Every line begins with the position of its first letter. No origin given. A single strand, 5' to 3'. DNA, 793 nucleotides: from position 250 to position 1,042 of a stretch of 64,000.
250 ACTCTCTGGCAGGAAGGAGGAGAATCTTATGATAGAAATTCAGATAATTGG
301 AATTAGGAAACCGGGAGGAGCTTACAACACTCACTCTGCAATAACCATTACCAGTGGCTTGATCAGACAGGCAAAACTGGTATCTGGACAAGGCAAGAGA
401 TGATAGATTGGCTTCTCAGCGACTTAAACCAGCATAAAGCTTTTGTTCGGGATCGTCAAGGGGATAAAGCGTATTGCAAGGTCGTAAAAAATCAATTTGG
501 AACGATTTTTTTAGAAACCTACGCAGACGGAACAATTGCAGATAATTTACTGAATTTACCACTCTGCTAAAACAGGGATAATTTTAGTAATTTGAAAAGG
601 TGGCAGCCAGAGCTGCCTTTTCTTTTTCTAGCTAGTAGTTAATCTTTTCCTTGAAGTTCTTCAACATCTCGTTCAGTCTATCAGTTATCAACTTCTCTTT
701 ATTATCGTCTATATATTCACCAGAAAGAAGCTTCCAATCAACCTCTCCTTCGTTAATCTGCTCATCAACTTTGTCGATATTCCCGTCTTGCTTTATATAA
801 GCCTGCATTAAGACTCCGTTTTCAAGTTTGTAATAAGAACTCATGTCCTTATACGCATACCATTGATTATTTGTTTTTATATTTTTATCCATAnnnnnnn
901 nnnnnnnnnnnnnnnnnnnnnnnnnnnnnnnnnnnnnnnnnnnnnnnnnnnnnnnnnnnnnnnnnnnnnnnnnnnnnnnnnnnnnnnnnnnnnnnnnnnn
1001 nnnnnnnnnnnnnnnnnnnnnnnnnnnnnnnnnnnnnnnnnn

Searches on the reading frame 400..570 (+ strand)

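Call 35: search_protein_families(library=pfam, proteins=[window:400-570:+], max_evalue=0.01)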
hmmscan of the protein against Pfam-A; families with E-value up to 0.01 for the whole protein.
window:400-570:+ (56 aa): 1 family
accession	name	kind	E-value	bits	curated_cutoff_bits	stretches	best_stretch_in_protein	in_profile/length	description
PF13031.12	DUF3892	-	3.2e-07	31.2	22.3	1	10-54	27-71/71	Protein of unknown function (DUF3892)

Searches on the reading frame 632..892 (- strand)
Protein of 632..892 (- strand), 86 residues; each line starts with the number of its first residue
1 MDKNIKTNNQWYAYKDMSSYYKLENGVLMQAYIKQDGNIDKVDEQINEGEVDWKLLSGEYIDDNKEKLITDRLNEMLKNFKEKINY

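Call 23: find_encoding_contigs(protein=window:632-892:-, flank=6000, max_places=8)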
Protein window:632-892:- (86 aa): no gene with exactly this product is on record in the collection.
